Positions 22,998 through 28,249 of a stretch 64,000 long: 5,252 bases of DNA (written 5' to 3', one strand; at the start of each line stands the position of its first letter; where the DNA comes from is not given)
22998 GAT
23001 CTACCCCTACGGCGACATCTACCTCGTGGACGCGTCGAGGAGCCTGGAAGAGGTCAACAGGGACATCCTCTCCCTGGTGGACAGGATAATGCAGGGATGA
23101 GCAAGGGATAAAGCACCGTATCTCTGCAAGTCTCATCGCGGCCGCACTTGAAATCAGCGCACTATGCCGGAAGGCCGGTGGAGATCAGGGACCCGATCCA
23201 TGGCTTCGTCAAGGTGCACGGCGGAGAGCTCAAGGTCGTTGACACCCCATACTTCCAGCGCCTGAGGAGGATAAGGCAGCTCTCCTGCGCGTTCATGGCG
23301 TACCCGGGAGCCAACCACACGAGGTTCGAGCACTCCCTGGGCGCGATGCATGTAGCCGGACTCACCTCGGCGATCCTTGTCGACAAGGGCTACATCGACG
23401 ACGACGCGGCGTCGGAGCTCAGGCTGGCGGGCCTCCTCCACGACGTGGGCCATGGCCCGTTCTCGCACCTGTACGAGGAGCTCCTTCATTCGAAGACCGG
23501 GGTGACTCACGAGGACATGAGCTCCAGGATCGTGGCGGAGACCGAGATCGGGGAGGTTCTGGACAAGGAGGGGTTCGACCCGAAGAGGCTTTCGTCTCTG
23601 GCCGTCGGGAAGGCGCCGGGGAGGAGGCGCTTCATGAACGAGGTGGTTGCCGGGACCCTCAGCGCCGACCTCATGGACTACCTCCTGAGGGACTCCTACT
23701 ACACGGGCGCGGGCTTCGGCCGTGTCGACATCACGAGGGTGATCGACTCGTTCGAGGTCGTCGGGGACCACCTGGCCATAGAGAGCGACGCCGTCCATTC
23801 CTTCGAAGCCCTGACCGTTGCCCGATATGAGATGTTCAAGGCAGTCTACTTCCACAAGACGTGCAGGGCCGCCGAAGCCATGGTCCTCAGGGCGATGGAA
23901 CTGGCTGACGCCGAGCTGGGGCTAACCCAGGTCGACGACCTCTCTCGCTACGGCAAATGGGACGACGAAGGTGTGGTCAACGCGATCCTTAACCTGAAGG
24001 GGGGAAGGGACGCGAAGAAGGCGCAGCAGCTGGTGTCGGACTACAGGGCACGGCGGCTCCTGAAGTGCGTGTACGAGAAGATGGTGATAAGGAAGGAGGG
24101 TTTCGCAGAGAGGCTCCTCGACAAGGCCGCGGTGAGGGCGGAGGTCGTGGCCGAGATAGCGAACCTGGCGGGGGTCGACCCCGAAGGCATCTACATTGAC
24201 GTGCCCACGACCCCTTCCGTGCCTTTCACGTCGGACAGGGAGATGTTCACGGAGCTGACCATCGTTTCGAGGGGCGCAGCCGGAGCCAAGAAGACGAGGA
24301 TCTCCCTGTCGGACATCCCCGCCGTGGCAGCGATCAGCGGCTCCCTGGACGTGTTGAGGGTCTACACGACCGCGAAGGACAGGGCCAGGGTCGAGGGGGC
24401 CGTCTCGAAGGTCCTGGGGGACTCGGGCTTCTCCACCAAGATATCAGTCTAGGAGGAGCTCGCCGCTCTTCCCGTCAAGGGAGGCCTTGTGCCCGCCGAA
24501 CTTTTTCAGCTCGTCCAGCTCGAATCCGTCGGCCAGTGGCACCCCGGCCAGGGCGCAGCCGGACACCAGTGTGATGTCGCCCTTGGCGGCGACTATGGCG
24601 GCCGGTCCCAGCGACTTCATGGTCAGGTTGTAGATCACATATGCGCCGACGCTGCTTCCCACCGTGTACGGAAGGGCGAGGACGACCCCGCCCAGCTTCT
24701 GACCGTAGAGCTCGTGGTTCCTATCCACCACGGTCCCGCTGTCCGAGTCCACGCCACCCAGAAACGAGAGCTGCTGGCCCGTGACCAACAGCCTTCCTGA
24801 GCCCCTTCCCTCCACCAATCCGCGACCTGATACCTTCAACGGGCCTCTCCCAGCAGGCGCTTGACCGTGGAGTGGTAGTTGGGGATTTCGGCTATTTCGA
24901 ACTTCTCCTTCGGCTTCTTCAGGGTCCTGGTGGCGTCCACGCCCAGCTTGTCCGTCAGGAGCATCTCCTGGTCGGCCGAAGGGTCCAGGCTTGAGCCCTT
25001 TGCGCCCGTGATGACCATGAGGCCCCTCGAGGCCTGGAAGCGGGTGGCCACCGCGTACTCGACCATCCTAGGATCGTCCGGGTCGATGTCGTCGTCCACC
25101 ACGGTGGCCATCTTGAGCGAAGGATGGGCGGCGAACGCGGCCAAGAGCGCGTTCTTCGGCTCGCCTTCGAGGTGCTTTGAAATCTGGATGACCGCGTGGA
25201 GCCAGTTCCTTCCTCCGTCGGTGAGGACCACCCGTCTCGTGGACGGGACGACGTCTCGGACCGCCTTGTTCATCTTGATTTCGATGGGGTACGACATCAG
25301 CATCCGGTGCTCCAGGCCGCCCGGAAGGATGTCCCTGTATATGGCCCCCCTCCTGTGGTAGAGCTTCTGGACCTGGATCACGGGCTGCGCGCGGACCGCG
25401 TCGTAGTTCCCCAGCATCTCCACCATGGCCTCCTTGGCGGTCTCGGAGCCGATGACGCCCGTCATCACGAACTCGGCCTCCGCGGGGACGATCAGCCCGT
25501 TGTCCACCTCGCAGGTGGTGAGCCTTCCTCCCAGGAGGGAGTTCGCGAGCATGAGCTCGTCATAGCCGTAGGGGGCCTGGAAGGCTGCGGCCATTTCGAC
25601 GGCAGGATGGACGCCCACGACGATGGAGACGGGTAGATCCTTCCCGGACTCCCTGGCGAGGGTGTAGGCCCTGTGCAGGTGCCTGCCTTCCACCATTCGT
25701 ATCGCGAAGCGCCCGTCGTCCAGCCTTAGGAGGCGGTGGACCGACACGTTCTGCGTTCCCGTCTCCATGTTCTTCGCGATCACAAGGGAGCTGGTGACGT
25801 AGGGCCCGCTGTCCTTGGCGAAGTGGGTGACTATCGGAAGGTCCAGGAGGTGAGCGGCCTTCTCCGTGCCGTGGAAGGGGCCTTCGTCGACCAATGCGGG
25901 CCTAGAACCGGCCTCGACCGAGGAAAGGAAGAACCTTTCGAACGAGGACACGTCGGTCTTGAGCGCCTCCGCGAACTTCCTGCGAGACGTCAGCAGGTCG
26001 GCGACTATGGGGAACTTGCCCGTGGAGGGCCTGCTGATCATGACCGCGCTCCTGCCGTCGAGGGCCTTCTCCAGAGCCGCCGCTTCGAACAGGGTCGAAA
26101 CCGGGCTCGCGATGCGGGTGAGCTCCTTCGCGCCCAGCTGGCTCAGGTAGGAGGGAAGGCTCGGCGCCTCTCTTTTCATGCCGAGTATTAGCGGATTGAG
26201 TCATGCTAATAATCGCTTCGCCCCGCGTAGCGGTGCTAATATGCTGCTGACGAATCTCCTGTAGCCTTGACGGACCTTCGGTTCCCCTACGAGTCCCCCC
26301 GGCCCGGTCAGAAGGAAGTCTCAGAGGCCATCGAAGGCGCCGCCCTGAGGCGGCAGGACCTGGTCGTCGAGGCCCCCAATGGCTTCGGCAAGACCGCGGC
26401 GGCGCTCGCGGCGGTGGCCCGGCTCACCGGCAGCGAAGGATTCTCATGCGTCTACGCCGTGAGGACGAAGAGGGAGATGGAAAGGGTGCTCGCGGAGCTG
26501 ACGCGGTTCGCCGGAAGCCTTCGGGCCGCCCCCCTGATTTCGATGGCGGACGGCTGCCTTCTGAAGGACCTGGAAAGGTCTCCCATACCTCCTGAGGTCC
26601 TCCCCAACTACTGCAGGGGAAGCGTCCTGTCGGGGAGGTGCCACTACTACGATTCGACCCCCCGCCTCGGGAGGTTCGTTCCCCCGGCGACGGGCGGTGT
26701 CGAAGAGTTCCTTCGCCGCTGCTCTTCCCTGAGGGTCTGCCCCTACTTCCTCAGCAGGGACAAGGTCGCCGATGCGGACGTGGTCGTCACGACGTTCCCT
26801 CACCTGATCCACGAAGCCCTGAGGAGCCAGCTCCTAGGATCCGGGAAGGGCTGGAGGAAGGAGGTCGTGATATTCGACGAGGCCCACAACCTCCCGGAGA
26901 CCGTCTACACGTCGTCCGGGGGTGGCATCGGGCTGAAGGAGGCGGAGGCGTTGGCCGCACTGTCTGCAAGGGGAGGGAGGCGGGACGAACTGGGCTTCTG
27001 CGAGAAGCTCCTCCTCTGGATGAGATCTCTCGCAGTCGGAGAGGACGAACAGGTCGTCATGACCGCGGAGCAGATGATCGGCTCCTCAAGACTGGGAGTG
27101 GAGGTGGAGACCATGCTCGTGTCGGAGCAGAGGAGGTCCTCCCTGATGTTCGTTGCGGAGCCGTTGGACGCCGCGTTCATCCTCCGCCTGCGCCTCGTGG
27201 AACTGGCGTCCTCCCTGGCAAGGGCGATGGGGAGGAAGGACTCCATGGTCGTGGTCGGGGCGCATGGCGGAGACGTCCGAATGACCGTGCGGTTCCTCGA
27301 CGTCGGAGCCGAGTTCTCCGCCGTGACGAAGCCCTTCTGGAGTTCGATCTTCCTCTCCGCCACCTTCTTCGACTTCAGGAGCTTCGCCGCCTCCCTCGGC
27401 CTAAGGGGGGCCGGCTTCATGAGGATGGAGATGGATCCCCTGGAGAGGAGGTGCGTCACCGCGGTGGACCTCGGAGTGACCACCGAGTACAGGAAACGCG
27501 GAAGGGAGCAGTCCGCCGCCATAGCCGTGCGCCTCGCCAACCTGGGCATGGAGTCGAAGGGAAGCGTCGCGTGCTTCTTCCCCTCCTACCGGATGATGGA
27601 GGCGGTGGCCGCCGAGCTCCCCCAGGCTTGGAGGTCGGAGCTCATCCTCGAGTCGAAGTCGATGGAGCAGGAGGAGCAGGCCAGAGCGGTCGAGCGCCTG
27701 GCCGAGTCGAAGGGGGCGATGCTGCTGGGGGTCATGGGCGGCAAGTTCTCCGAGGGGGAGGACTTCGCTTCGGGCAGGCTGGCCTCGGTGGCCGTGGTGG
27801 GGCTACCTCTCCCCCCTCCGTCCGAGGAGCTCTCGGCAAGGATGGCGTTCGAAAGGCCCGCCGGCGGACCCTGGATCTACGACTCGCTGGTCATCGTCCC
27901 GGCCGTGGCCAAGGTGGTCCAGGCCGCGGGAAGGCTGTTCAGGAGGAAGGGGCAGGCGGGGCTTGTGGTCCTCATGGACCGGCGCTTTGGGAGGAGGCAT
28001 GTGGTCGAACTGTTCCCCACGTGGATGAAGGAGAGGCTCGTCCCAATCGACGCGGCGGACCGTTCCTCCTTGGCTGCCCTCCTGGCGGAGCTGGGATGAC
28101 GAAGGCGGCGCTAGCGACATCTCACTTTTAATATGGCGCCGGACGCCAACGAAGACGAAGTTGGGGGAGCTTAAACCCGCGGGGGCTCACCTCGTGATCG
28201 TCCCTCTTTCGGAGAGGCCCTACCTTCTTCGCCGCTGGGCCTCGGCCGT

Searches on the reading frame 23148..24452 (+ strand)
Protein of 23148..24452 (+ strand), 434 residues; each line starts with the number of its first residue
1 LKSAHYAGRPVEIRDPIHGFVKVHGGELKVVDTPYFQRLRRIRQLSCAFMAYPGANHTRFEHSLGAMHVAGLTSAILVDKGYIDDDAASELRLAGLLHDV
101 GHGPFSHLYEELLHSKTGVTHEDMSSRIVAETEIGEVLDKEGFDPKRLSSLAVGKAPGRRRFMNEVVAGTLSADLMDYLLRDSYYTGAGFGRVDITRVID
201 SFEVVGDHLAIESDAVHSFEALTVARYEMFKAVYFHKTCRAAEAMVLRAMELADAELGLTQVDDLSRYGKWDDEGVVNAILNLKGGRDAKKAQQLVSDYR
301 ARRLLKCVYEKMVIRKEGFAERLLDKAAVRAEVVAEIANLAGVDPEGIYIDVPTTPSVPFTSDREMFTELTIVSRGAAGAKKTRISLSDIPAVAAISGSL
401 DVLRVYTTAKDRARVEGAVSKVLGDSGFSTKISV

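Call 33: search_protein_families(library=pfam, proteins=[window:23148-24452:+], max_evalue=0.00001)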
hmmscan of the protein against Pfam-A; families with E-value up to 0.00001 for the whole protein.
window:23148-24452:+ (434 aa): 2 families
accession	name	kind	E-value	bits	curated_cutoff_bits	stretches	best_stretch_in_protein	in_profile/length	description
PF19276.4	HD_assoc_2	-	6.7e-23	81.7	23.1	1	193-362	1-159/222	HD associated region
PF01966.28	HD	-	6.3e-08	33.3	22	1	59-133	1-70/116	HD domain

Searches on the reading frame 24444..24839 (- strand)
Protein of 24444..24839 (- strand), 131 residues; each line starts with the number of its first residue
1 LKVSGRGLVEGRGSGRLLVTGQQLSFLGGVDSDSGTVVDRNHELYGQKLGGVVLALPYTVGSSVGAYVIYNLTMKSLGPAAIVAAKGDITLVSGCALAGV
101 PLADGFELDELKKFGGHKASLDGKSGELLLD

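Call 33: search_protein_families(library=pfam, proteins=[window:24444-24839:-], max_evalue=0.00001)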
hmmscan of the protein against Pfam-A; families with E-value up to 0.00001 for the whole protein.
window:24444-24839:- (131 aa): 1 family
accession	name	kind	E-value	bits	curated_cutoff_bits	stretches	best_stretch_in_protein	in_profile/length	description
PF01989.23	AcnX_swivel_put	-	6.7e-26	90.4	27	1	24-102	1-79/80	Aconitase X swivel domain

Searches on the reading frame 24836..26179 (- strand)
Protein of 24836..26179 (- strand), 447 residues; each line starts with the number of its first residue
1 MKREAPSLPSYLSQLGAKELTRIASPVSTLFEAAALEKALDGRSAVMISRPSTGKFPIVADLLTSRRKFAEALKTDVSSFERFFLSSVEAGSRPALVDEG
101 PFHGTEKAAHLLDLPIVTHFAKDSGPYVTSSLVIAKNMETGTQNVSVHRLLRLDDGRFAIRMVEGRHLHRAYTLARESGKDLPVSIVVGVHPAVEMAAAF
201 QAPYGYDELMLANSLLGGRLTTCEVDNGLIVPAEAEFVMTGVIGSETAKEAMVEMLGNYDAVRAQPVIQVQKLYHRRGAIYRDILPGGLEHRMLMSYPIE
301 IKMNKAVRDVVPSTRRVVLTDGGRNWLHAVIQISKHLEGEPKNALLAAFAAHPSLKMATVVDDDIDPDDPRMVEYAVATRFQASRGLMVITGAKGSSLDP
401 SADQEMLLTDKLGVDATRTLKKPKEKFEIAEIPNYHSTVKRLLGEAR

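Call 33: search_protein_families(library=pfam, proteins=[window:24836-26179:-], max_evalue=0.00001)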
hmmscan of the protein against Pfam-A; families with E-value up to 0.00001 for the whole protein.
window:24836-26179:- (447 aa): 3 families
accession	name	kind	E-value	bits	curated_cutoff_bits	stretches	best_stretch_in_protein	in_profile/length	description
PF01977.22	UbiD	-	8.2e-51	172.6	23.3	1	105-288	17-205/206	3-octaprenyl-4-hydroxybenzoate carboxy-lyase Rift-related domain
PF20696.2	UbiD_C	-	4e-28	98.4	24.2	1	293-416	2-127/127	3-octaprenyl-4-hydroxybenzoate carboxy-lyase C-terminal domain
PF20695.2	UbiD_N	-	1.5e-07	31.8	24.3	1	18-77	8-67/78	3-octaprenyl-4-hydroxybenzoate carboxy-lyase N-terminal domain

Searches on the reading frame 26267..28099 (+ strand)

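Call 33: search_protein_families(library=pfam, proteins=[window:26267-28099:+], max_evalue=0.00001)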
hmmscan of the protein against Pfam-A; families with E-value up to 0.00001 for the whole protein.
window:26267-28099:+ (610 aa): 4 families
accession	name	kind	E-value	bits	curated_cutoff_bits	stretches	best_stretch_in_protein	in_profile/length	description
PF13307.12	Helicase_C_2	-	2.2e-33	116.1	25.3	1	428-589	6-169/170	Helicase C-terminal domain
PF06733.21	DEAD_2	-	3.1e-22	79.5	21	1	63-215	1-161/172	DEAD_2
PF00270.35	DEAD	-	1.3e-08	35.2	26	0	13-84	2-71/167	DEAD/DEAH box helicase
PF04851.21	ResIII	-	9.2e-07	29.4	22.5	0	11-84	4-79/164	Type III restriction enzyme, res subunit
